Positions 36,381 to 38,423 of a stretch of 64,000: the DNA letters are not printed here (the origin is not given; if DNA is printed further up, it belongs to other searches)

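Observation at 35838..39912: Candidate uncharacterised redox operon: GMC flavoenzyme, Rieske-fusion protein, SRPBCC ligand-binding protein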

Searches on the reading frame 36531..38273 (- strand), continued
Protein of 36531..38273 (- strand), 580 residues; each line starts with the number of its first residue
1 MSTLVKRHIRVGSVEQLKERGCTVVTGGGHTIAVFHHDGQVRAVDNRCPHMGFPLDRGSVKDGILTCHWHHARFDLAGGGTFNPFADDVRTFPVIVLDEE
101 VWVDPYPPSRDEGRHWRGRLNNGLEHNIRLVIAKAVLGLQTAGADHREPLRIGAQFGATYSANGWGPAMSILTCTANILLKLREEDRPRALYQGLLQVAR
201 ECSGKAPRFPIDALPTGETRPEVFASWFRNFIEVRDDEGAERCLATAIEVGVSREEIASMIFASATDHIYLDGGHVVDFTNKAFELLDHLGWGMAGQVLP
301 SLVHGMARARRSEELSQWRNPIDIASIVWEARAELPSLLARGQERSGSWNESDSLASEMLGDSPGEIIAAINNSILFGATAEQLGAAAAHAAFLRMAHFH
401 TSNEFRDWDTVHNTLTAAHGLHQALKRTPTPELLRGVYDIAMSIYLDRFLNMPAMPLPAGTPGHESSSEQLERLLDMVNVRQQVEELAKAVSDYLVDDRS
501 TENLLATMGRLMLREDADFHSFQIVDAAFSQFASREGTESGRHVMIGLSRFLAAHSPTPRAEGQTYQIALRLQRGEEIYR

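Call 17: search_solved_structures(query=A1, max_evalue=10)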
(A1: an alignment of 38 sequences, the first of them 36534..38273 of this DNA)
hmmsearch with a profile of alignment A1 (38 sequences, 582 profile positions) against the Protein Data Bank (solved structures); distinct sequences matched with E-value up to 10: 51.
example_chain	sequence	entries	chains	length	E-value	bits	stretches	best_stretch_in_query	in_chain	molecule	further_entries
5bok_A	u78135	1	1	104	1.2e-13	53.9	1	5-104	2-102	Ferredoxin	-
2qpz_A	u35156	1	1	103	4.5e-13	52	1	7-104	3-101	Naphthalene 1,2-dioxygenase system ferredoxin subunit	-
3d89_A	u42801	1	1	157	1.9e-12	50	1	7-80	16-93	Rieske domain-containing protein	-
8jng_A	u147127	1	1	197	1e-11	47.6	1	1-79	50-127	Methanesulfonate monooxygenase ferredoxin subunit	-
1vck_A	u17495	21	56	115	1e-10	44.2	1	6-113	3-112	ferredoxin component of carbazole | Ferredoxin CarAc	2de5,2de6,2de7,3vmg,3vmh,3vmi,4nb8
1vm9_A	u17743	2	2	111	1.6e-10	43.6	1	10-107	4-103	Toluene-4-monooxygenase system protein C | Toluene-4-monooxygenase system ferredoxin subunit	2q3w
1fqt_A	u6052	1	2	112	2.2e-10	43.1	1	7-106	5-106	RIESKE-TYPE FERREDOXIN OF BIPHENYL DIOXYGENASE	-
4p1c_H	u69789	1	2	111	3e-10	42.7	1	12-107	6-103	Toluene-4-monooxygenase system ferredoxin subunit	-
2e4p_A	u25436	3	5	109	4.5e-10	42.1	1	7-106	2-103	Biphenyl dioxygenase ferredoxin subunit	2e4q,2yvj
4p1b_H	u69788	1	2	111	6.1e-10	41.7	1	27-107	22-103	Toluene-4-monooxygenase system ferredoxin subunit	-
1sjg_A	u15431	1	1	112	7.9e-10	41.3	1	9-107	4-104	Toluene-4-monooxygenase system protein C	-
3gce_A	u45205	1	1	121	2.9e-09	39.4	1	5-111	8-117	Ferredoxin component of carbazole 1,9a-dioxygenase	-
2i7f_A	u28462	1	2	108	4.1e-09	39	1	7-107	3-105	Ferredoxin component of dioxygenase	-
4emj_B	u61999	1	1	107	6.3e-09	38.3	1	8-106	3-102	Toluene 1,2-dioxygenase system ferredoxin subunit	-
3dqy_A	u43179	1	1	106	8.3e-09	37.9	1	8-106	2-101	Toluene 1,2-dioxygenase system ferredoxin subunit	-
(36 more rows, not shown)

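Call 24: find_encoding_contigs(protein=P0006, flank=8000, max_places=3)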
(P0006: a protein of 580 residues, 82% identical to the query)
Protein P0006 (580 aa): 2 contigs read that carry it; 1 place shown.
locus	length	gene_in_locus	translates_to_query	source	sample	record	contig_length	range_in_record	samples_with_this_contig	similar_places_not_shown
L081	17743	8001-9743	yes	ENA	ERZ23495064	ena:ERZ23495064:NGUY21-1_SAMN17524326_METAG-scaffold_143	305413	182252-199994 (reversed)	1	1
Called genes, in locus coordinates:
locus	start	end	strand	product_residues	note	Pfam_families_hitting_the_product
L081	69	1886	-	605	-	PF02776:TPP_enzyme_N, PF00205:TPP_enzyme_M, PF02775:TPP_enzyme_C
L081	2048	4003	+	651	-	PF07676:PD40 (faint), PF20434:BD-FAE, PF00326:Peptidase_S9, PF01738:DLH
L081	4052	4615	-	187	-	PF28474:DUF8412, PF13376:OmdA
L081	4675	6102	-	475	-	PF05977:MFS_3, PF07690:MFS_1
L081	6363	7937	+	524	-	PF00732:GMC_oxred_N, PF01266:DAO (faint), PF05834:Lycopene_cycl (faint), PF05199:GMC_oxred_C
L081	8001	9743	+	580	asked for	PF00355:Rieske, PF13806:Rieske_2 (weak), PF22543:Rieske_4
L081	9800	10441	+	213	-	PF08327:AHSA1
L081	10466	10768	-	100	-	-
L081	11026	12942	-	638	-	PF16177:ACAS_N, PF00501:AMP-binding, PF13193:AMP-binding_C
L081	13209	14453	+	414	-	PF01979:Amidohydro_1, PF07969:Amidohydro_3 (faint)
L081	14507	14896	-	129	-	-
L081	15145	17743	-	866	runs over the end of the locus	PF03176:MMPL, PF00873:ACR_tran (weak)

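Call 25: find_encoding_contigs(protein=P0001, flank=8000, max_places=3)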
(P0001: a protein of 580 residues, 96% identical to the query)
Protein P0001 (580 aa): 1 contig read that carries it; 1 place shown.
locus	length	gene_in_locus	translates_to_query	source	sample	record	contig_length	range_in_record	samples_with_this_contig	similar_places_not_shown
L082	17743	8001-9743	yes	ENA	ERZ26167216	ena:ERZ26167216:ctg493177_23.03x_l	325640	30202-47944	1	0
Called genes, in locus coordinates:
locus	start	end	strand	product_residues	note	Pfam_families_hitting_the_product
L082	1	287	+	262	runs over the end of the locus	PF20434:BD-FAE (weak), PF00326:Peptidase_S9, PF01738:DLH (weak)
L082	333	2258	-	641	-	PF00515:TPR_1 (faint), PF07719:TPR_2 (faint), PF13174:TPR_6 (faint), PF13181:TPR_8 (faint), PF13371:TPR_9 (faint), PF13424:TPR_12 (faint), PF13428:TPR_14 (faint), PF13414:TPR_11 (weak), +4 more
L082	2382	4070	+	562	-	PF12450:vWF_A, PF00092:VWA, PF13519:VWA_2, PF12034:YfbK_C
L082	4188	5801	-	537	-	PF05977:MFS_3, PF07690:MFS_1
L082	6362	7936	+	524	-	PF00732:GMC_oxred_N, PF00890:FAD_binding_2 (faint), PF01266:DAO (faint), PF05834:Lycopene_cycl (faint), PF13450:NAD_binding_8 (faint), PF05199:GMC_oxred_C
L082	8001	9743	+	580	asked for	PF00355:Rieske, PF13806:Rieske_2, PF22543:Rieske_4 (weak)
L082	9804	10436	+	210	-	PF08327:AHSA1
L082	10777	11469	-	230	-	PF01545:Cation_efflux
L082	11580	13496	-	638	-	PF16177:ACAS_N, PF00501:AMP-binding, PF13193:AMP-binding_C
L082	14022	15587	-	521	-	PF00496:SBP_bac_5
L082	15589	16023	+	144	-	-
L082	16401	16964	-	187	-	-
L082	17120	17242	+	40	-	-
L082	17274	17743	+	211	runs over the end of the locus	-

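Call 29: search_protein_families(library=pfam, alignment_id=A3, max_evalue=0.00001)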
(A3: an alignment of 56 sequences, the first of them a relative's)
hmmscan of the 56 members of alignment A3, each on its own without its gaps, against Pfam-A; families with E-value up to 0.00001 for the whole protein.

A. member 1, L001:4359-5930:+ (524 aa): 4 families
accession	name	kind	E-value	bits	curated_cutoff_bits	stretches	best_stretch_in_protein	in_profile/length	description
PF00732.25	GMC_oxred_N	-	1.6e-44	152.7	23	1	3-297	1-217/218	GMC oxidoreductase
PF05199.19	GMC_oxred_C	-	6.6e-29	101.7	24.6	1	377-514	1-139/139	GMC oxidoreductase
PF07992.20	Pyr_redox_2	-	8.7e-07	29.1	26.1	0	3-57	1-54/291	Pyridine nucleotide-disulphide oxidoreductase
PF01266.30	DAO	-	3.8e-06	27.1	27.9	0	4-37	1-33/353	FAD dependent oxidoreductase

B. families by the number of members that match (of 56 scanned): 82 families (the first 25 are shown)
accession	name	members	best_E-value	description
PF08659.16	KR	8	4.1e-11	KR domain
PF13561.12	adh_short_C2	7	1.5e-64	Enoyl-(Acyl carrier protein) reductase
PF00106.31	adh_short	7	3e-56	short chain dehydrogenase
PF01370.27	Epimerase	7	8.2e-41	NAD dependent epimerase/dehydratase family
PF04321.23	RmlD_sub_bind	6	1.3e-53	RmlD substrate binding domain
PF16363.11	GDP_Man_Dehyd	6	2.6e-31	GDP-mannose 4,6 dehydratase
PF01073.25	3Beta_HSD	6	2e-17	3-beta hydroxysteroid dehydrogenase/isomerase family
PF07993.18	NAD_binding_4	6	3.7e-15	Male sterility protein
PF02719.21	Polysacc_synt_2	6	1.8e-12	Polysaccharide biosynthesis protein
PF13460.12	NAD_binding_10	4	3.5e-48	NAD(P)H-binding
PF08450.18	SGL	3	3.1e-49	SMP-30/Gluconolactonase/LRE-like region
PF07969.17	Amidohydro_3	3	6.2e-24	Amidohydrolase family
PF01979.26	Amidohydro_1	3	1.4e-06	Amidohydrolase family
PF07690.21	MFS_1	2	6.3e-56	Major Facilitator Superfamily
PF02776.23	TPP_enzyme_N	2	7.7e-35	Thiamine pyrophosphate enzyme, N-terminal TPP binding domain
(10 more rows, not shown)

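Call 30: predict_structure(alignment_id=A2)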
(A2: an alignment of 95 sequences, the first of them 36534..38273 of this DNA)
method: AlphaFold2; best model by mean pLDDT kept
length: 580 residues; sequences in the alignment: 95
mean_pLDDT: 90.7   pTM: 0.91
mean pLDDT of the five models: 90.7, 88.0, 87.2, 87.1, 85.9
residues with pLDDT >= 90: 412; 70-90: 147; 50-70: 18; < 50: 3
segments of 3 or more residues with pLDDT < 50: none
pLDDT, mean of each block of 10 residues (from residue 1): 68 94 91 93 92 89 85 87 86 94 92 95 94 96 96 96 88 97 95 96 89 92 98 96 96 97 92 91 98 95 93 69 87 95 86 96 95 96 96 92 78 94 96 95 88 83 84 87 90 91 95 87 96 94 95 75 81 82
secondary structure, 60 per line:
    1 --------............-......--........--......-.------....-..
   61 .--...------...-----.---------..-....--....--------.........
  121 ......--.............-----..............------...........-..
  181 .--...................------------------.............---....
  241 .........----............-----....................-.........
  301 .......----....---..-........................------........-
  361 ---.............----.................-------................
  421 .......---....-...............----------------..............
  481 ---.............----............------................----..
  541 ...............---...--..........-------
elements in order: E9-13 H14-20 E22-27 E30-37 E40-45 E59-61 E64-66 E73-75 E94-97 E100-103 H112-126 H129-141 H147-160 H167-177 H184-202 H221-233 H237-249 H254-265 H271-290 H292-307 H312-315 H324-345 H352-359 H364-376 H381-397 H405-427 H431-434 H436-450 H467-480 H484-496 H501-512 H519-534 H539-555 H564-573

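Call 47: fold_search(model_id=the predicted structure, library=pdb)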
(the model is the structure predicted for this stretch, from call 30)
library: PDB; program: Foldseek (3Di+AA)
matches with E <= 10: 440; with E <= 0.001: 29
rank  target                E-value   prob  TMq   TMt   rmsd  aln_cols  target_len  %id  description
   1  5bok                  1.7e-05  1.00  0.17  0.86   2.2       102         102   24  Ferredoxin component of 3-nitrotoluene dioxygenase from Diaphorobacter sp. strain DS2 (released 2016-07-27)
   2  2e4q_C                3.7e-05  1.00  0.17  0.85   2.2       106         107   20  Crystal structure of BphA3 (reduced form) (released 2007-10-16)
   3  4nb8_E                4.4e-05  1.00  0.17  0.86   2.0       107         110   20  Oxygenase with Ile262 replaced by Leu and ferredoxin complex of carbazole 1,9a-dioxygenase (released 2014-03-26)
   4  1vck                  6.1e-05  1.00  0.17  0.89   1.8       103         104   21  Crystal structure of ferredoxin component of carbazole 1,9a-dioxygenase of Pseudomonas resinovorans strain CA10 (released 2005-03-01)
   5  3gce                  6.4e-05  1.00  0.17  0.88   1.9       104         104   29  Ferredoxin of carbazole 1,9a-dioxygenase from Nocardioides aromaticivorans IC177 (released 2009-09-15)
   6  7bui_E                6.6e-05  1.00  0.17  0.88   2.0       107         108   20  Complex of reduced oxygenase and oxidized ferredoxin in carbazole 1,9a- dioxygenase (released 2021-04-07)
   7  4nbb_E                7.2e-05  1.00  0.18  0.84   2.2       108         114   20  Carbazole- and oxygen-bound oxygenase with Ile262 replaced by Val and ferredoxin complex of carbazole 1,9a-dioxygenase (released 2014-03-26)
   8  4nbc_F                8.2e-05  1.00  0.16  0.86   1.9       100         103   22  Oxygenase with Phe275 replaced by Trp and ferredoxin complex of carbazole 1,9a-dioxygenase (form1) (released 2014-03-26)
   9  4nb9_E                8.5e-05  1.00  0.18  0.85   2.1       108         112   20  Oxygenase with Ile262 replaced by Val and ferredoxin complex of carbazole 1,9a-dioxygenase (released 2014-03-26)
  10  2qpz                  8.5e-05  1.00  0.16  0.85   2.0       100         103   25  Naphthalene 1,2-dioxygenase Rieske ferredoxin (released 2008-09-02)
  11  4nbe_E                8.9e-05  1.00  0.18  0.86   2.1       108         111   20  Fluorene-bound oxygenase with Phe275 replaced by Trp and ferredoxin complex of carbazole 1,9a-dioxygenase (form2) (released 2014-03-26)
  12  2de5_E                1.0e-04  1.00  0.17  0.89   2.0       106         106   21  Crystal structure of the electron transfer complex between oxygenase and ferredoxin in carbazole 1,9a-dioxygenase (released 2006-12-05)
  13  3d89                  1.1e-04  1.00  0.16  0.64   4.6       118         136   24  Crystal Structure of a Soluble Rieske Ferredoxin from Mus musculus (released 2008-07-15)
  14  2de7_E                1.2e-04  1.00  0.17  0.89   2.0       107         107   20  The substrate-bound complex between oxygenase and ferredoxin in carbazole 1,9a-dioxygenase (released 2006-12-05)
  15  3dqy                  1.4e-04  1.00  0.17  0.87   2.1       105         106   24  Crystal structure of Toluene 2,3-Dioxygenase Ferredoxin (released 2009-03-10)
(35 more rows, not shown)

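Call 49: search_protein_families(library=pfam, alignment_id=A1, max_evalue=10)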
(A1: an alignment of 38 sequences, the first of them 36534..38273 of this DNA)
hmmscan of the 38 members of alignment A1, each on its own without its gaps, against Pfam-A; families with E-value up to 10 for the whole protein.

A. member 1, window:36534-38273:- (580 aa): 3 families
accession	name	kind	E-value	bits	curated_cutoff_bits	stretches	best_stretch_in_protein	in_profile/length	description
PF00355.32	Rieske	-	2.8e-17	62.9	20.3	1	10-93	4-88/88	Rieske [2Fe-2S] domain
PF13806.12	Rieske_2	-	2.6e-08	34.2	27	1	10-103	4-103/104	Rieske-like [2Fe-2S] domain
PF22543.2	Rieske_4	-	1.2e-05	26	28.4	1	10-80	2-76/119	Soluble Rieske-type ferredoxin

B. families by the number of members that match (of 38 scanned): 23 families
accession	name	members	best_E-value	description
PF00355.32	Rieske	38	1.5e-20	Rieske [2Fe-2S] domain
PF13806.12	Rieske_2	38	1.4e-14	Rieske-like [2Fe-2S] domain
PF22543.2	Rieske_4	36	2.2e-08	Soluble Rieske-type ferredoxin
PF12002.13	MgsA_C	3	0.03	MgsA AAA+ ATPase C terminal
PF10400.15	Vir_act_alpha_C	1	0.015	Virulence activator alpha C-term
PF13578.12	Methyltransf_24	1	0.016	Methyltransferase domain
PF17920.6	TetR_C_16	1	0.021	Tetracyclin repressor-like, C-terminal domain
PF25296.1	Decapeptide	1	0.056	Decapeptide repeat region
PF06600.16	DUF1140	1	0.087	Protein of unknown function (DUF1140)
PF20229.3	ChrB_N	1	0.093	Protein ChrB, N-terminal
PF19619.4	DUF6124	1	0.1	Family of unknown function (DUF6124)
PF14446.12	Prok-RING_1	1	0.11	Prokaryotic RING finger family 1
PF07157.17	DNA_circ_N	1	0.14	DNA circularisation protein N-terminus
PF04655.20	APH_6_hur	1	0.16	Aminoglycoside/hydroxyurea antibiotic resistance kinase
PF25004.1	DUF7782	1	0.18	Domain of unknown function (DUF7782)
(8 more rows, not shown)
